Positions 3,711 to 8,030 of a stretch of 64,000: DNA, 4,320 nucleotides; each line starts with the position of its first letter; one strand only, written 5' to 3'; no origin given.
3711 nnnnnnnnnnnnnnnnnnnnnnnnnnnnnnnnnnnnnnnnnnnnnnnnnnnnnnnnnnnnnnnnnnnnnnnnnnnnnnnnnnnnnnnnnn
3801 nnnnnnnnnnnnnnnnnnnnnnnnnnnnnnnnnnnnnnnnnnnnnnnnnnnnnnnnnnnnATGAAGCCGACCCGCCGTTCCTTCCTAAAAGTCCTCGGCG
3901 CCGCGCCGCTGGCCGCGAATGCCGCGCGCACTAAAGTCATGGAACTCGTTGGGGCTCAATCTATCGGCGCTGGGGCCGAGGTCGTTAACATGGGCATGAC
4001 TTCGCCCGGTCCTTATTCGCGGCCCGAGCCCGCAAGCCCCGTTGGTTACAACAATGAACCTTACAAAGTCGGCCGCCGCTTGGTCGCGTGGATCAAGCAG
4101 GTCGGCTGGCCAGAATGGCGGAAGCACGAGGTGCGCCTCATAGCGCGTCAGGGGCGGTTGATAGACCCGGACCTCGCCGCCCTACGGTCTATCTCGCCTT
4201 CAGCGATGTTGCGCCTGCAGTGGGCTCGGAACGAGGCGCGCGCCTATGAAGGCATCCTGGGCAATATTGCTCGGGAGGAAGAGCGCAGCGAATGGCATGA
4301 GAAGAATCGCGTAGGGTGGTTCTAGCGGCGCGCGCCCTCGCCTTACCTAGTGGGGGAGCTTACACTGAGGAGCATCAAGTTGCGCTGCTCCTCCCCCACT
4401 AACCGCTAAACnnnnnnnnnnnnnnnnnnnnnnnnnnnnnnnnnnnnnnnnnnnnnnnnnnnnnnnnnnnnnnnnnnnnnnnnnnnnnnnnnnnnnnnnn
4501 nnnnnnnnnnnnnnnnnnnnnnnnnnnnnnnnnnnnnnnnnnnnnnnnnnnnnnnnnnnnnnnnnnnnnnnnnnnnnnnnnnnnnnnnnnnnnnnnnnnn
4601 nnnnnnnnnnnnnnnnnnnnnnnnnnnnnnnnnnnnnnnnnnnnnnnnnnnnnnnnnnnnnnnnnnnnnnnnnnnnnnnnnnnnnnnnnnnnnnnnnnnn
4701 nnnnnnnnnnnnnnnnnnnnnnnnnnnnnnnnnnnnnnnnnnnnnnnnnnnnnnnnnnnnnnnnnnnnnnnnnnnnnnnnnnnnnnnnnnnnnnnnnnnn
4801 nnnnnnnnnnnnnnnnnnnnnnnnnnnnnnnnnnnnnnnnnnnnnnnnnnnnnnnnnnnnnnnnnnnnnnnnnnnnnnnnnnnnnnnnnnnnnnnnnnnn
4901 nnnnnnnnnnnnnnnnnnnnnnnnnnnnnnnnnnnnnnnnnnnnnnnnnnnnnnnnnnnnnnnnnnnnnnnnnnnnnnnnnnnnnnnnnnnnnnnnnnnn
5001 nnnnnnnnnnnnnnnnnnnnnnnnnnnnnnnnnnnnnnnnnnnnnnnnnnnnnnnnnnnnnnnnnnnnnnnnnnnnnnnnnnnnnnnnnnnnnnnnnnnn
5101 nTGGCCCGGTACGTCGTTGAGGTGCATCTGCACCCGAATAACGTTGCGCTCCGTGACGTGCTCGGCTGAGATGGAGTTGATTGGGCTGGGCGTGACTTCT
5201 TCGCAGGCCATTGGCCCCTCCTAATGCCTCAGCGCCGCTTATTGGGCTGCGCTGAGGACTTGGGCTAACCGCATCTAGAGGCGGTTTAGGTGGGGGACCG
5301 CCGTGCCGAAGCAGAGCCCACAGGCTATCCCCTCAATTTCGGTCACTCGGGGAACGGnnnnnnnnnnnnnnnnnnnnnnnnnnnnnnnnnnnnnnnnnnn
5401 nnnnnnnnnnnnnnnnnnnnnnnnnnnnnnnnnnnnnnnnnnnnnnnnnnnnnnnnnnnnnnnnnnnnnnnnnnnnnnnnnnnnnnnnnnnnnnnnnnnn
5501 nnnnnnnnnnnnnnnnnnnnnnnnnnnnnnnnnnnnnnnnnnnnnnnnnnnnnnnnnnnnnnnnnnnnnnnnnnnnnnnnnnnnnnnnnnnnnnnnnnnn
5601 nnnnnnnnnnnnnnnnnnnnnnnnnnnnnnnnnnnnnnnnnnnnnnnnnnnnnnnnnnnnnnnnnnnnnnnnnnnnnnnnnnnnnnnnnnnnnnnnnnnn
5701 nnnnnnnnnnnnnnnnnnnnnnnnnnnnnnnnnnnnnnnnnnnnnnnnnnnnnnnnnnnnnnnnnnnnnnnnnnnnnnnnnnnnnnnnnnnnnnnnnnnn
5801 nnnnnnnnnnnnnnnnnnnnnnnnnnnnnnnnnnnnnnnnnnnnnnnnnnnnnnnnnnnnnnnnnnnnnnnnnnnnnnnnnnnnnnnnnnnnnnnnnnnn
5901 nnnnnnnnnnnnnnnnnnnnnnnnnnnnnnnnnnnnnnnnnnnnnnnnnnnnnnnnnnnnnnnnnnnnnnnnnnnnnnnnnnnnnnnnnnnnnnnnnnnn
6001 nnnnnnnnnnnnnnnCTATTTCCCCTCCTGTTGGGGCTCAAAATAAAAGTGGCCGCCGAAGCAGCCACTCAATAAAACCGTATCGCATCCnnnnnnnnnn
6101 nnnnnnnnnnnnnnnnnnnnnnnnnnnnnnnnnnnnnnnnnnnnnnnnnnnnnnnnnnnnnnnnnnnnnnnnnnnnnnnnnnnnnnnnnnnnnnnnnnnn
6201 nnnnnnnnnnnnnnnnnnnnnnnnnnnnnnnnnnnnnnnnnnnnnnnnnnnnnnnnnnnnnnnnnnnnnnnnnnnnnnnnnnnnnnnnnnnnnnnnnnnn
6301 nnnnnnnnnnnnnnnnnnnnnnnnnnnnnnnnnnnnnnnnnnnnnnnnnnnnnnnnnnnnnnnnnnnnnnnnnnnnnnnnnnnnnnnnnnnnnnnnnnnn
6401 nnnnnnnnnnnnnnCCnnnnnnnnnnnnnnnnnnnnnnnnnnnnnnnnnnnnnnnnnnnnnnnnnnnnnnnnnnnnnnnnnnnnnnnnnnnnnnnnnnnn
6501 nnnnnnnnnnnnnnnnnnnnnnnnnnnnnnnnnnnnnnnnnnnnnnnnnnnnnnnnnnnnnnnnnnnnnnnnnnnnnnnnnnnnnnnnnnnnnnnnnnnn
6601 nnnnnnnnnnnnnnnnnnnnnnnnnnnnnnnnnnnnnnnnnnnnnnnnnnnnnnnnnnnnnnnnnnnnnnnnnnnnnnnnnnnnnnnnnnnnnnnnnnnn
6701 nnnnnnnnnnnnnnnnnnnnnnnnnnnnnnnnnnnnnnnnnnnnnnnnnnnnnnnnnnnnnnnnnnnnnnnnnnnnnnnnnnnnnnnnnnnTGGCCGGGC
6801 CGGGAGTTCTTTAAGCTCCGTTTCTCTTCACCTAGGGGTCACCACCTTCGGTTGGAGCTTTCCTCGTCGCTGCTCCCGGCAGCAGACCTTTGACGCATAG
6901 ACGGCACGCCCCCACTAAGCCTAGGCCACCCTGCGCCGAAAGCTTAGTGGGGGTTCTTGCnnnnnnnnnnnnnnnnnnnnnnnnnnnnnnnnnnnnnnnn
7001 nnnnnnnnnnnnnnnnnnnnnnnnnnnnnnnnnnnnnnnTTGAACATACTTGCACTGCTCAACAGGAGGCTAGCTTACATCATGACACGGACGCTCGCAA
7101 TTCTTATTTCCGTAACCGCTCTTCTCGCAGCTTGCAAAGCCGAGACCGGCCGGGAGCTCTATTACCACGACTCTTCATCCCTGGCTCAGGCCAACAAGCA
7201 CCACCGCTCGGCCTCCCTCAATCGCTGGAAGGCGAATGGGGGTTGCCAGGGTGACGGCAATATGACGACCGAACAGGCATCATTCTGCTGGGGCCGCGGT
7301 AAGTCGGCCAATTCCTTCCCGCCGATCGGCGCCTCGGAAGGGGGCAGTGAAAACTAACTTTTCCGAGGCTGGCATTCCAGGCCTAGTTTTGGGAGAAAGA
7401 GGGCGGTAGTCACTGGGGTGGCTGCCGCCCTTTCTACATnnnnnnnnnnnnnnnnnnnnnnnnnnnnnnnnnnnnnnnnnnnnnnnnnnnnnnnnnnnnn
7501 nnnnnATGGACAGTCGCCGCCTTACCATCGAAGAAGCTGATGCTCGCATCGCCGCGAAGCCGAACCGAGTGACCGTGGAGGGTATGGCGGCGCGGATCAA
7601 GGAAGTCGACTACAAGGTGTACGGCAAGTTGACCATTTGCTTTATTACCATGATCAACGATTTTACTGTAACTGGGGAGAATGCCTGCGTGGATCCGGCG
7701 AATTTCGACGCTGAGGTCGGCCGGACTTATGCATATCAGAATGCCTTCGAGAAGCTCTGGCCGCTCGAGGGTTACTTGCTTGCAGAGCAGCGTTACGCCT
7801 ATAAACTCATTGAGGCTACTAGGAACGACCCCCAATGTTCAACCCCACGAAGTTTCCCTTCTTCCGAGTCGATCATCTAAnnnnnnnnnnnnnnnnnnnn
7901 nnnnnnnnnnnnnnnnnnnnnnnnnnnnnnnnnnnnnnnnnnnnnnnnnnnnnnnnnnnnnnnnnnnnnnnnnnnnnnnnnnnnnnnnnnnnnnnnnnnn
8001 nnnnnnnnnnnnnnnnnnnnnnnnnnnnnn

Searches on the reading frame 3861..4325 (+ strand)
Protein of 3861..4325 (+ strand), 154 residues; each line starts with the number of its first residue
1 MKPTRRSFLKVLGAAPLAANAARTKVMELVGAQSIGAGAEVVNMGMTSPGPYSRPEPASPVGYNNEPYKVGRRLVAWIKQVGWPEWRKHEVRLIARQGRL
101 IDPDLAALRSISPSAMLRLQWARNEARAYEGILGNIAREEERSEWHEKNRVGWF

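Call 25: find_homologous_proteins(query=window:3861-4325:+)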
Query window:3861-4325:+ (154 aa): 4 proteins with E <= 0.001 among 139 candidates.
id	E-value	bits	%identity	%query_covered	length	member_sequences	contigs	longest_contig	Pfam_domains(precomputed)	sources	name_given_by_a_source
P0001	9.5e-97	339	100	100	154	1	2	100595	-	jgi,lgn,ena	-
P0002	1.5e-28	118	46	99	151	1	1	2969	-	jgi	jgi:hypothetical protein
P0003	1.8e-19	88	37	100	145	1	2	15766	-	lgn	-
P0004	2.0e-16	78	34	100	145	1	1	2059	-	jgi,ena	-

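Call 26: find_encoding_contigs(protein=P0003, flank=10000, max_places=4)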
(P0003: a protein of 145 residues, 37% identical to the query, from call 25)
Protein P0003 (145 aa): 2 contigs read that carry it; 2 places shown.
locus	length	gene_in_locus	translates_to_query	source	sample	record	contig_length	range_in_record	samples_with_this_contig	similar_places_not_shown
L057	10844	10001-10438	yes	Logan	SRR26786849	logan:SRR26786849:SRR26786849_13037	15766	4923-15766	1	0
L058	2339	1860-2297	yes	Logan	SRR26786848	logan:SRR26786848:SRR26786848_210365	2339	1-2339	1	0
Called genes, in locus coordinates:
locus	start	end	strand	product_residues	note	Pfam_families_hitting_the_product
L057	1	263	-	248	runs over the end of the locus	PF23984:DUF7307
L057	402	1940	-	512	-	PF00176:SNF2-rel_dom, PF00271:Helicase_C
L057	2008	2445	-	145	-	-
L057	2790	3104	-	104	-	-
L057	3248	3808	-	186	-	-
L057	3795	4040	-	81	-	-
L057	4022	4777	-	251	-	PF05838:Glyco_hydro_108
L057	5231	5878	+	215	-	-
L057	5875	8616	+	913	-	PF05272:VapE-like_dom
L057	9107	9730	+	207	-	-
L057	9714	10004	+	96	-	-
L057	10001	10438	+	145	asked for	-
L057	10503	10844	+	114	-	?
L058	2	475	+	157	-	?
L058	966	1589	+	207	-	-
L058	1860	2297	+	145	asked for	-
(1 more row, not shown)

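Call 27: find_encoding_contigs(protein=P0002, flank=10000, max_places=4)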
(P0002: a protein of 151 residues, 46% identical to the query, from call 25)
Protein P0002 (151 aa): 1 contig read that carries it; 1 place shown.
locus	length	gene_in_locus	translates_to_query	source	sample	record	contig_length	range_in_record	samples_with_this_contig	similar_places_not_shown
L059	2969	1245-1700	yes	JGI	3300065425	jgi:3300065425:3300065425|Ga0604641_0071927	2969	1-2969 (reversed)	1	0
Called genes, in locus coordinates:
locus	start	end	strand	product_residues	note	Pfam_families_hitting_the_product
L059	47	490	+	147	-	PF26820:Phage_T4_Y00F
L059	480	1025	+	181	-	-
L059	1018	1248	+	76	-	-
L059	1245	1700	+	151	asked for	-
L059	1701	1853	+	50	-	-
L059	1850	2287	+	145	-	PF07866:DUF1653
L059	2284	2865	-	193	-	PF13328:HD_4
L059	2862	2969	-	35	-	?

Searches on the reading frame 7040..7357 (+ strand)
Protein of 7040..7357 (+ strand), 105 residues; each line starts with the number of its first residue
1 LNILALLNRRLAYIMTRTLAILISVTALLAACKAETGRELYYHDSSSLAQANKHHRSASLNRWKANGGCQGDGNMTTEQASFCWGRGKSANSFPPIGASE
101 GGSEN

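Call 9: search_protein_families(library=pfam, proteins=[window:7040-7357:+], max_evalue=0.01)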
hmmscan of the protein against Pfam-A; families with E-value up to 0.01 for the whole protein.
window:7040-7357:+ (105 aa): 0 families

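Call 10: search_protein_families(library=phrogs, proteins=[window:7040-7357:+], max_evalue=0.01)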
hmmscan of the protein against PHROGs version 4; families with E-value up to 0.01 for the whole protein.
window:7040-7357:+ (105 aa): 0 families

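Call 87: find_encoding_contigs(protein=window:7082-7357:+, flank=6000, max_places=6)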
Protein window:7082-7357:+ (91 aa): 5 contigs read that carry it; 2 places shown.
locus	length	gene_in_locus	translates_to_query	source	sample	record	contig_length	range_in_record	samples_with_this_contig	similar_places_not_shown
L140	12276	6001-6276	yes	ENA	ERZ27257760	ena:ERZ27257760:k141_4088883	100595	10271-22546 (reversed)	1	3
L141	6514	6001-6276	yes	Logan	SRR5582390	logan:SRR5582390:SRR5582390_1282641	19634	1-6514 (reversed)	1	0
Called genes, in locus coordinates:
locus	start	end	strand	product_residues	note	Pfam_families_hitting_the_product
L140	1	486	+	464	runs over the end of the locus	-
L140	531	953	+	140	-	-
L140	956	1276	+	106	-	-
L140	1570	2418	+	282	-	-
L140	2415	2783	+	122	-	PF26820:Phage_T4_Y00F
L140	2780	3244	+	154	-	-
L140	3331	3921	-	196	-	PF13328:HD_4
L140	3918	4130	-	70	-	-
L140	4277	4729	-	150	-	-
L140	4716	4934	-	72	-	-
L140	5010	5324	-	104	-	-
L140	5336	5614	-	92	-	-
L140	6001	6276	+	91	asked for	-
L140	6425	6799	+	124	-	PF13876:Phage_gp49_66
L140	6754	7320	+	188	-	-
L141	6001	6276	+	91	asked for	-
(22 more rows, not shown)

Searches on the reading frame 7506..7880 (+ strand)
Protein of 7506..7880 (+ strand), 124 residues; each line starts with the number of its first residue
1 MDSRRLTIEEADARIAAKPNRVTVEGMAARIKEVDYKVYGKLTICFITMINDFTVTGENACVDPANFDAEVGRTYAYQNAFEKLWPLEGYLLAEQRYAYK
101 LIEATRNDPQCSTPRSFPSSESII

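Call 53: find_homologous_proteins(query=window:7506-7880:+, max_evalue=1e-10)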
Query window:7506-7880:+ (124 aa): 27 proteins with E <= 1e-10 among 28 candidates.
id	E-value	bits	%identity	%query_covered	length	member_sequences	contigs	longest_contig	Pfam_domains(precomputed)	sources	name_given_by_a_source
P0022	7.0e-77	273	100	100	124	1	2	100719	PF13876.12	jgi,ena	-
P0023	5.5e-24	102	64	63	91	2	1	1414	PF13876.12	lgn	-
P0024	5.3e-23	99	55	73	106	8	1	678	PF13876.12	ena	-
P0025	7.6e-21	92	60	60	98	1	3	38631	PF13876.12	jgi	jgi:hypothetical protein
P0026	2.1e-20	91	60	63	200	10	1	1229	PF13876.12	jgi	jgi:hypothetical protein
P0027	9.8e-19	86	49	67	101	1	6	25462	PF13876.12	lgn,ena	-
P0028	4.8e-18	83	49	77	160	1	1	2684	PF21825.3,PF13876.12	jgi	-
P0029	6.9e-18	83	48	67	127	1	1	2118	PF13876.12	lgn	-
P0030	1.1e-17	82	53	60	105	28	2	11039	PF13876.12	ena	-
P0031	3.0e-17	81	51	62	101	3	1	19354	PF13876.12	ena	-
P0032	4.6e-17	80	53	61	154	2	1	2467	PF21825.3,PF13876.12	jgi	-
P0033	5.8e-17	80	50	65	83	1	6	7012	PF13876.12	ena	-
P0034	8.3e-17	79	45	77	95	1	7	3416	PF13876.12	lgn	-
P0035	1.6e-16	78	53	63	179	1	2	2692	PF21825.3,PF13876.12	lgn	-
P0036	1.9e-16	78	49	65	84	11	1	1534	PF13876.12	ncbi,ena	-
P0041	5.7e-16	77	50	63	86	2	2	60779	PF13876.12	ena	-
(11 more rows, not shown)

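Call 54: find_encoding_contigs(protein=P0025, flank=10000, max_places=2)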
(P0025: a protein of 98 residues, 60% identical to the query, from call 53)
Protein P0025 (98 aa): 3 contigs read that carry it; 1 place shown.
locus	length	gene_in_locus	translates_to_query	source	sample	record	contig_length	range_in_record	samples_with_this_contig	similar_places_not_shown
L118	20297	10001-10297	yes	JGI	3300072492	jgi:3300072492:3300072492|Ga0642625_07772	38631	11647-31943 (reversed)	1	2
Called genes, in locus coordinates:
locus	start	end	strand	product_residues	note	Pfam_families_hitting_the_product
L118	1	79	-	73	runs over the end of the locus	PF07825:Exc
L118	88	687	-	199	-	-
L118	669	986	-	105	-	-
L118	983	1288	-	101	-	-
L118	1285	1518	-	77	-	-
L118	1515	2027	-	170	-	-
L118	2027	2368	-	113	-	-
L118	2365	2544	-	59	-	-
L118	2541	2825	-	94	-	-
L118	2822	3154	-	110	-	-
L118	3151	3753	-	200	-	PF09588:YqaJ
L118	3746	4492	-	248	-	PF04404:ERF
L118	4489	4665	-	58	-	-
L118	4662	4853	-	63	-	-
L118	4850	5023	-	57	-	-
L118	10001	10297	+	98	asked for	PF13876:Phage_gp49_66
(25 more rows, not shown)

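Call 55: find_encoding_contigs(protein=P0041, flank=10000, max_places=2)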
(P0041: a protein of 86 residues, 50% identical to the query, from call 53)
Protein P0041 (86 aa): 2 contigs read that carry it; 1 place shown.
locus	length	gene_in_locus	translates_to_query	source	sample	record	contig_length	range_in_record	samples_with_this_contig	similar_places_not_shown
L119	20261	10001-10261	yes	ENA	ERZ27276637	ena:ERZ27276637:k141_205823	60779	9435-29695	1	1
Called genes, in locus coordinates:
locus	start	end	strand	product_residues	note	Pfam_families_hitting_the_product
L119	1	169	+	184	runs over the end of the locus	PF00857:Isochorismatase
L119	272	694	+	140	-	-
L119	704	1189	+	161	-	-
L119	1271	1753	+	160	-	-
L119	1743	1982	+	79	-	-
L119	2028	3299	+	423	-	PF21189:PHA02142 (weak), PF09414:RNA_ligase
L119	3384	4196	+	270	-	PF00149:Metallophos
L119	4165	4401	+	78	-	-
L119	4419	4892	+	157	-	PF00583:Acetyltransf_1, PF13673:Acetyltransf_10 (weak), PF13508:Acetyltransf_7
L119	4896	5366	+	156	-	-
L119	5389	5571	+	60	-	-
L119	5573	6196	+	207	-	-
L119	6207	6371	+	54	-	-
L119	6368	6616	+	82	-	-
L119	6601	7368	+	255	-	-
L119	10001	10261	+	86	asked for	PF13876:Phage_gp49_66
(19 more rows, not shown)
